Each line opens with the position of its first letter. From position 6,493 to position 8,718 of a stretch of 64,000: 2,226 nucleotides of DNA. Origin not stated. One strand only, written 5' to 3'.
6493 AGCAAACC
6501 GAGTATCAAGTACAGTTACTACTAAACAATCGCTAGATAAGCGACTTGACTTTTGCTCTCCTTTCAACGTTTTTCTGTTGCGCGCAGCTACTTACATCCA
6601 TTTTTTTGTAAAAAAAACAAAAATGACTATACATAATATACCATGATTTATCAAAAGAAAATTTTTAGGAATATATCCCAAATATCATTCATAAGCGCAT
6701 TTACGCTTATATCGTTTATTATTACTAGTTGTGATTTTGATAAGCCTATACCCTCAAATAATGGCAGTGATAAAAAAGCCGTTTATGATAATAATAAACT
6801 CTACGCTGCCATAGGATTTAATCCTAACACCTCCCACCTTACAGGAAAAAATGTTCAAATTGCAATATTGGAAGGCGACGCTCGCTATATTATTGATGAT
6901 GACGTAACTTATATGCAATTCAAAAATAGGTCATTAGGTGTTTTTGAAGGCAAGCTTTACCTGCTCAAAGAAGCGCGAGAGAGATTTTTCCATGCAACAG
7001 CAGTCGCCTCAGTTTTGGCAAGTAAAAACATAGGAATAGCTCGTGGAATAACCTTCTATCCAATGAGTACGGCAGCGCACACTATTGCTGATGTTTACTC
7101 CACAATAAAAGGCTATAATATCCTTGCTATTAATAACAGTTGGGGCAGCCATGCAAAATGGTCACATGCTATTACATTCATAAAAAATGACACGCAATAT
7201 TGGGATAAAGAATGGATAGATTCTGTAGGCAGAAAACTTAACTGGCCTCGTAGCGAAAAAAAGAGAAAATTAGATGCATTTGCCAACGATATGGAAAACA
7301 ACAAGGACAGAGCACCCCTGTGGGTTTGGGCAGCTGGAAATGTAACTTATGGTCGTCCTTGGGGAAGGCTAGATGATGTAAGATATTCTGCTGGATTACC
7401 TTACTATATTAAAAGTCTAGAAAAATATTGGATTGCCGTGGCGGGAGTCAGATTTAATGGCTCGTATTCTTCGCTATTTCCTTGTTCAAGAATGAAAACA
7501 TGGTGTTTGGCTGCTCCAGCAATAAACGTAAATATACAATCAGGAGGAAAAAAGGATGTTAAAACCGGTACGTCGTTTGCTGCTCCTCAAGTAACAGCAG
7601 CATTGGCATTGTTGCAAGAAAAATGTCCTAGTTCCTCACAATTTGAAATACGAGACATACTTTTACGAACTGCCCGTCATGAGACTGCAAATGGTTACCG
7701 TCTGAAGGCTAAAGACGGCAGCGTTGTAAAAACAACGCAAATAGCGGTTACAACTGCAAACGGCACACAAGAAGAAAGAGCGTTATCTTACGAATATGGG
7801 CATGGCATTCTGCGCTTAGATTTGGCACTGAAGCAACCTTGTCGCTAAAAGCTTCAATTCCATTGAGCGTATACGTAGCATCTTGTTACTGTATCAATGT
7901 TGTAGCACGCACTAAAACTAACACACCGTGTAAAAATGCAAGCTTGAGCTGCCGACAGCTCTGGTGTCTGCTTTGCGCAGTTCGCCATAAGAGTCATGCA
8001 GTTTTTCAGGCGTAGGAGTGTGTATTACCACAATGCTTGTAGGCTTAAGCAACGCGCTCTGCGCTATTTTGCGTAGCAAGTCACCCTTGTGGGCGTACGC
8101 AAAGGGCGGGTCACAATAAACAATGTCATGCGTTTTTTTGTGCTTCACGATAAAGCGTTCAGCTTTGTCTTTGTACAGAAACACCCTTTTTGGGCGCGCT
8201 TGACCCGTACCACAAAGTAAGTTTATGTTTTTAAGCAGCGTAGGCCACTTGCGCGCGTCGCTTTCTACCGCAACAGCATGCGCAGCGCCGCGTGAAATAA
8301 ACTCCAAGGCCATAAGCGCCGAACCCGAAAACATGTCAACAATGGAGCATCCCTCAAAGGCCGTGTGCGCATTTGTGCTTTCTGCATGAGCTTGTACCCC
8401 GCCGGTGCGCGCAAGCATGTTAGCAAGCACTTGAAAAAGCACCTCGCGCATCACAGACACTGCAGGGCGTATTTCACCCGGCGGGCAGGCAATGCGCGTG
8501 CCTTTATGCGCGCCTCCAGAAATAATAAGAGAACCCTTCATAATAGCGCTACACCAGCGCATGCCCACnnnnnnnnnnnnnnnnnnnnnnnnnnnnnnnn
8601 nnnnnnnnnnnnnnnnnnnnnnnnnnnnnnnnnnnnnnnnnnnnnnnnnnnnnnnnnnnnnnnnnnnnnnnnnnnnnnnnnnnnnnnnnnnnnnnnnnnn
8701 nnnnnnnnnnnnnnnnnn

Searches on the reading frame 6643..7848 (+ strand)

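Call 53: search_protein_families(library=pfam, proteins=[window:6643-7848:+], max_evalue=0.001)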
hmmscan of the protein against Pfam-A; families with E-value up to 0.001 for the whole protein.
window:6643-7848:+ (401 aa): 1 family
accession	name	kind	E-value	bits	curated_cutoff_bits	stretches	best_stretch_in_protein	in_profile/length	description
PF00082.27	Peptidase_S8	-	4.8e-21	75.8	21.8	1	117-388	56-288/288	Subtilase family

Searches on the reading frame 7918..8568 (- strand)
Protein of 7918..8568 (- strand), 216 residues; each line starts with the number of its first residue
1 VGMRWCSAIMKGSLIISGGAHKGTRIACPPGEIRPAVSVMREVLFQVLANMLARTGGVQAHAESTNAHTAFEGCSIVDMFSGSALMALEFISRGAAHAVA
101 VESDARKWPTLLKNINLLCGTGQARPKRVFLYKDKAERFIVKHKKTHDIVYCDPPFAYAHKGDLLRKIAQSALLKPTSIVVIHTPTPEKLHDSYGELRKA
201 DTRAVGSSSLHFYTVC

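Call 53: search_protein_families(library=pfam, proteins=[window:7918-8568:-], max_evalue=0.001)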
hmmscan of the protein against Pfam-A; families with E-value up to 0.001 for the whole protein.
window:7918-8568:- (216 aa): 1 family
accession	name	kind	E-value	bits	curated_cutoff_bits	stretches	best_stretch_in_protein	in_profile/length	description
PF03602.21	Cons_hypoth95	-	3e-31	109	24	1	16-213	3-181/182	Conserved hypothetical protein 95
